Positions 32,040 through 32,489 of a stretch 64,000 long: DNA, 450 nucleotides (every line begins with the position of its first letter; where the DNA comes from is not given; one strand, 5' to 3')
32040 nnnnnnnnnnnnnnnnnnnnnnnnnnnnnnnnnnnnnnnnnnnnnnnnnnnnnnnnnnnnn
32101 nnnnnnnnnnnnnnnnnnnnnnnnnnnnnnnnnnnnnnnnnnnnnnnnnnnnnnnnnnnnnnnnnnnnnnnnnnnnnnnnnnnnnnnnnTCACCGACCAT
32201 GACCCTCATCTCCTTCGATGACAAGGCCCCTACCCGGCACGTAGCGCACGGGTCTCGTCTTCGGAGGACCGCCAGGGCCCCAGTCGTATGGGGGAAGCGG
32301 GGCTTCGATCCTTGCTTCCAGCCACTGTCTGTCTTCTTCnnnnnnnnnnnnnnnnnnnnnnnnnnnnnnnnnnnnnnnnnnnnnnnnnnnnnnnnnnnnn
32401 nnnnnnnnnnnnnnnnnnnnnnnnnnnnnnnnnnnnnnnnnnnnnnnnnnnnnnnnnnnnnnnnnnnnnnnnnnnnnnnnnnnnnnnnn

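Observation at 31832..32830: MazF/PemK toxin with HTH-type antitoxin inserted between hfq and spoVK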

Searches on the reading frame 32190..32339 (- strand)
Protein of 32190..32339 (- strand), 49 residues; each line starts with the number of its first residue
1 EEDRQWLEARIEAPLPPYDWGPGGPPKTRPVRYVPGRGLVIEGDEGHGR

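Call 41: search_protein_representatives(alignment_id=A3)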
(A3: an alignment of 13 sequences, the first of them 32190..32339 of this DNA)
Query: 13 sequences, 50 profile positions. Proteins with E-value up to 0.001 (for the whole library): 267; up to 1e-10: 89; up to 1e-30: 0. The best 150 are listed.
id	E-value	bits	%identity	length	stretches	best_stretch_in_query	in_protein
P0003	9.9e-22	92.1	-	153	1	1-50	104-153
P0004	1.6e-19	85.0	-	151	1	1-50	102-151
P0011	4.8e-19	83.5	-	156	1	2-47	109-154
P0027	7.8e-19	82.8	-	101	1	2-48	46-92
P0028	9.1e-19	82.6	-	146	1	2-49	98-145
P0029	1.3e-18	82.1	-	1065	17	30-46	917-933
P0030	3.4e-18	80.8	-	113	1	2-50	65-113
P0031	1.3e-17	78.9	-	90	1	2-48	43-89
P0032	2.3e-17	78.1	-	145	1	2-49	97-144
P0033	4.0e-17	77.3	-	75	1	1-46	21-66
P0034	4.1e-17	77.3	-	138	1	1-49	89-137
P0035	4.4e-17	77.2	-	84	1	1-46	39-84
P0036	4.4e-17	77.2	-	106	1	2-47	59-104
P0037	7.5e-17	76.4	-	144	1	3-50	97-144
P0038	8.1e-17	76.4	-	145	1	2-46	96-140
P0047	1.6e-15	72.2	-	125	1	3-46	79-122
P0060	3.7e-14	67.8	-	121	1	2-46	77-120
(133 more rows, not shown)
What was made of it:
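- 32193..32342 (-): Antitoxin residues 100-149: the conserved C-terminal tail, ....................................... It is the predicted MazF-binding and neutralising module. 267 representative clusters carry it, almost always at the C-terminus (call 41).
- Tail: 267 representative clusters (call 41).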

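Call 46: find_encoding_contigs(protein=P0060, flank=2000, max_places=1)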
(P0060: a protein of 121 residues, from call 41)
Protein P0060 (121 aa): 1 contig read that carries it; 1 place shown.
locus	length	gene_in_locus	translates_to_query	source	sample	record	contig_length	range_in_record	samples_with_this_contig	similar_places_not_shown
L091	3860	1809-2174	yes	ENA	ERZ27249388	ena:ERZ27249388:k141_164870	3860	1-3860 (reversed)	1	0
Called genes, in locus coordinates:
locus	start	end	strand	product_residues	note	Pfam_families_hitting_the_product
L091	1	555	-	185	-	?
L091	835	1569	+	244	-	PF02604:PhdYeFM_antitox (weak), PF05685:Uma2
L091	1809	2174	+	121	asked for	PF04014:MazE_antitoxin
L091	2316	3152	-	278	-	-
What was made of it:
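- One AbrB-plus-tail protein (P0060) has no called toxin downstream (call 46).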

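Call 47: find_encoding_contigs(protein=P0047, flank=2000, max_places=1)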
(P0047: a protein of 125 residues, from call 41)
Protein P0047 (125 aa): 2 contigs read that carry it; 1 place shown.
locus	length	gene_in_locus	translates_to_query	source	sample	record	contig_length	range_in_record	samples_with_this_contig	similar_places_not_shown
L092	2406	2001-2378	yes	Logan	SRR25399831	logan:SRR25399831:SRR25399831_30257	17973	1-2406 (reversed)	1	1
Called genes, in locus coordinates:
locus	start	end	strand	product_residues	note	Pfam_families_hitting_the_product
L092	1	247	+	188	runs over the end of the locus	PF13238:AAA_18 (weak), PF01202:SKI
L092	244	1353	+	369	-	PF00465:Fe-ADH (faint), PF01761:DHQ_synthase, PF24621:DHQS_C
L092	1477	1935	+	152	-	PF01220:DHquinase_II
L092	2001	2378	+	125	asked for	-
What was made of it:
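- Tried and rejected: P0060 has no called toxin downstream and P0047 lies at a contig end (calls 46, 47).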

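Call 53: search_solved_structures(query=A3, max_evalue=10, show_alignments=5)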
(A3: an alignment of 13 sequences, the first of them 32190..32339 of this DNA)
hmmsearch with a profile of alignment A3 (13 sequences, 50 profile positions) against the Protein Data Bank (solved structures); distinct sequences matched with E-value up to 10: 4.
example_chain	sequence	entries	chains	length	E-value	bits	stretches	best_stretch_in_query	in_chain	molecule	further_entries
2rr8_A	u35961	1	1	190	1.8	11.2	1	2-18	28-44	IQGAP1 protein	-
3i6x_A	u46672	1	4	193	1.8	11.1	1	2-18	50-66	Ras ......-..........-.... protein IQGAP1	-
5l0o_A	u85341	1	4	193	1.8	11.1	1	2-18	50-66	Ras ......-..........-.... protein IQGAP1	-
8eji_H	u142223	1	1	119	2.1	11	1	32-41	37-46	19.7E Fab heavy chain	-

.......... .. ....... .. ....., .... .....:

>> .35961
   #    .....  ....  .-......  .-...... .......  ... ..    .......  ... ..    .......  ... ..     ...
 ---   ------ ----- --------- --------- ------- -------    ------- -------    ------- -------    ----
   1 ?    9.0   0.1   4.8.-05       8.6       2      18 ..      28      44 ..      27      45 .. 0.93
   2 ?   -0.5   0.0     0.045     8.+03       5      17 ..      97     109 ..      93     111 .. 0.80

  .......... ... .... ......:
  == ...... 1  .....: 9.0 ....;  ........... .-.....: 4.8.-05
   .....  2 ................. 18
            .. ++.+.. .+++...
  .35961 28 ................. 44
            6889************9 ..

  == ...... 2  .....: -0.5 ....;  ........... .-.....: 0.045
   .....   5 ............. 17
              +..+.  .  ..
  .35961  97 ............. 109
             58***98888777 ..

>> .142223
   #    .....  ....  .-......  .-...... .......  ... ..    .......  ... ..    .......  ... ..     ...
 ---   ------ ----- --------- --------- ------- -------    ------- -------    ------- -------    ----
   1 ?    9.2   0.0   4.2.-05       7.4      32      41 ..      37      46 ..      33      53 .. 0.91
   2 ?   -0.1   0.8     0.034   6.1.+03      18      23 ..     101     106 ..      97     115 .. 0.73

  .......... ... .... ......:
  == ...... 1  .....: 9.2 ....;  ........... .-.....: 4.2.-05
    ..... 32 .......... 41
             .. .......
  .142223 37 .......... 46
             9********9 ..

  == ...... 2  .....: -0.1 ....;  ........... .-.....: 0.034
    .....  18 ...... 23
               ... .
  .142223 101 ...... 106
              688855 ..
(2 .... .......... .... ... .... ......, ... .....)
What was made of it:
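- On MazE antitoxin (AbrB/SpoVT type, PF04014): No MazE chain found in the PDB profile search at E <= 10 (call 53).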

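Call 84: find_homologous_proteins(query=A3, max_evalue=0.00001)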
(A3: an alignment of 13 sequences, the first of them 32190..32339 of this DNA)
Query A3 (13 sequences) (49 aa, profile of the alignment): 136 proteins with E <= 0.00001 among 2114 candidates; the best 120 are listed.
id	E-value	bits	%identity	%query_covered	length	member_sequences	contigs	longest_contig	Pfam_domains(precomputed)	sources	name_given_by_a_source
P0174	1.9e-18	83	65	88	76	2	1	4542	-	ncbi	ncbi:MAG: hypothetical protein ACLGIN_02995, partial [Candidatus Sericytochromatia bacterium]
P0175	2.6e-18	83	71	86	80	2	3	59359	-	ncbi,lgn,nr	ncbi:MAG: hypothetical protein H5U02_01760 [Clostridia bacterium]|nr:hypothetical protein [Clostridi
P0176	2.7e-18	83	71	71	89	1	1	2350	-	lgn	-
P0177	1.2e-17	81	68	90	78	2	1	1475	-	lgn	-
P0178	1.3e-17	81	68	90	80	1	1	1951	-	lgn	-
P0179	3.3e-17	79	61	84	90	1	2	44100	-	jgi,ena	jgi:hypothetical protein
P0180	3.7e-17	79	51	96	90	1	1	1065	-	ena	-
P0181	4.4e-17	79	68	84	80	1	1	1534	-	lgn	-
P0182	5.7e-17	78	64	86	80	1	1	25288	-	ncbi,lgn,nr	ncbi:MAG: hypothetical protein IMW93_06325 [Thermoanaerobacteraceae bacterium]|nr:hypothetical prote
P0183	8.3e-17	78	55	86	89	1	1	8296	-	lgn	-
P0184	9.9e-17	78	63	88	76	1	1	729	-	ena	-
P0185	1.0e-16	78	64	86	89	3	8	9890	PF10047.16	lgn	-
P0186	1.2e-16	77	67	86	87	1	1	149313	-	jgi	-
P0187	1.2e-16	77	61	90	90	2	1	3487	-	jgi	jgi:hypothetical protein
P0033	1.2e-16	77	63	71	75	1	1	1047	-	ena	-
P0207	6.0e-15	72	60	88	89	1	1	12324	PF10047.16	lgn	-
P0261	4.3e-10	56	43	96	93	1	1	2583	PF01954.23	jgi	jgi:predicted DNA-binding antitoxin AbrB/MazE fold protein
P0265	2.9e-9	54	63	71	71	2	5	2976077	-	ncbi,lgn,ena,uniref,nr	ncbi:hypothetical protein MTAT_26910 [Moorella thermoacetica]|uniref:DUF2281 domain-containing prote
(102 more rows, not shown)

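Call 86: search_protein_families(library=pfam, proteins=[window:32190-32339:-, P0185, P0207, P0265, P0261, P0175, P0060, P0047, P0031], max_evalue=10)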
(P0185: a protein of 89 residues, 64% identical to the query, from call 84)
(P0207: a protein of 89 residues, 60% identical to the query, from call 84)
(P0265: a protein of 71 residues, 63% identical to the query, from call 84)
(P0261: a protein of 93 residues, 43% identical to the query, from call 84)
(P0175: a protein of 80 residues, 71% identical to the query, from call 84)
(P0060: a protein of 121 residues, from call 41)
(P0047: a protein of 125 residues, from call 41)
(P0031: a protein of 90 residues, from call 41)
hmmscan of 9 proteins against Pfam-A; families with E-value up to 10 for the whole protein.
window:32190-32339:- (49 aa): 0 families

P0185 (89 aa): 1 family
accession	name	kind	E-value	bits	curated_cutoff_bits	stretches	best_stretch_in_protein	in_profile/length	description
PF10047.15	DUF2281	-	1.4e-05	26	26.5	1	12-43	3-34/64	Protein of unknown function (DUF2281)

P0207 (89 aa): 3 families
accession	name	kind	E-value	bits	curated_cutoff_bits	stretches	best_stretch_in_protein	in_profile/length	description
PF10047.15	DUF2281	-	3e-07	31.4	26.5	1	13-42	6-35/64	Protein of unknown function (DUF2281)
PF04091.18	Sec15_C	-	0.02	14.7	28.3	1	4-44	181-219/348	Exocyst complex subunit Sec15 C-terminal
PF05504.16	Spore_GerAC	-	0.089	13.4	23.6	1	3-48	104-147/167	Spore germination B3/ GerAC like, C-terminal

P0265 (71 aa): 2 families
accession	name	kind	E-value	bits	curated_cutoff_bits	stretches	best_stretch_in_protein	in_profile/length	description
PF10047.15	DUF2281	-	0.12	13.4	26.5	1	7-36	1-30/64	Protein of unknown function (DUF2281)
PF22080.2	Dark_CARD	-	0.18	12.8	25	1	4-36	40-72/82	Dark, CARD domain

P0261 (93 aa): 1 family
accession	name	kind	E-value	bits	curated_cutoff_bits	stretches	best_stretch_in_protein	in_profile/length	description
PF01954.22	AF2212-like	-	1.6e-12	48.1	21.6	1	1-46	1-44/59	AF2212-like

P0175 (80 aa): 2 families
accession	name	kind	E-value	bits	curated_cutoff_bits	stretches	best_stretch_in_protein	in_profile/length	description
PF25029.1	MOM1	-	0.072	13.3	27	1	4-35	11-44/127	MOM1-like domain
PF10047.15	DUF2281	-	0.11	13.6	26.5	1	7-38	1-32/64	Protein of unknown function (DUF2281)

P0060 (121 aa): 7 families
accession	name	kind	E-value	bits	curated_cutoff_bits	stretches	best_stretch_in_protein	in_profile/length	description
PF04014.23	MazE_antitoxin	-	5.4e-11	42.7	24.7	1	9-53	2-45/48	Antidote-toxin recognition MazE, bacterial antitoxin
PF02381.23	MraZ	-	5.3e-05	23.6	23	1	6-30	5-29/72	MraZ protein, putative antitoxin-like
PF03459.23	TOBE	-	0.0054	17.4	22.3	1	9-42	25-60/64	TOBE domain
PF08402.16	TOBE_2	-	0.018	15.6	21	1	7-47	34-76/76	TOBE domain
PF15640.11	Tox-MPTase4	-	0.088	13.2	25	1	3-41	32-68/132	Metallopeptidase toxin 4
PF15937.10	PrlF_antitoxin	-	0.1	13.2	32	1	11-50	4-42/99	prlF antitoxin for toxin YhaV_toxin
PF00386.27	C1q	-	0.21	12.2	23.7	1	3-45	68-111/127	C1q domain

P0047 (125 aa): 2 families
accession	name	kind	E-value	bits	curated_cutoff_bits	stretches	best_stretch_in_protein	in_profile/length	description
PF01381.28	HTH_3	-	0.001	19.5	23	1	8-57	1-49/55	Helix-turn-helix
PF13443.12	HTH_26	-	0.0019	18.8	22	1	7-74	1-62/63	Cro/C1-type HTH DNA-binding domain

P0031 (90 aa): 1 family
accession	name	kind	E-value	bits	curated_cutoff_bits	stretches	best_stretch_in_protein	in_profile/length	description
PF25621.1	PhiKZ_gp244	-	0.19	12.3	27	1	7-37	3-32/116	Bacteriophage PhiKZ capsid decoration protein gp244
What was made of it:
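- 32193..32342 (-): No Pfam or PDB match (calls 53, 86).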
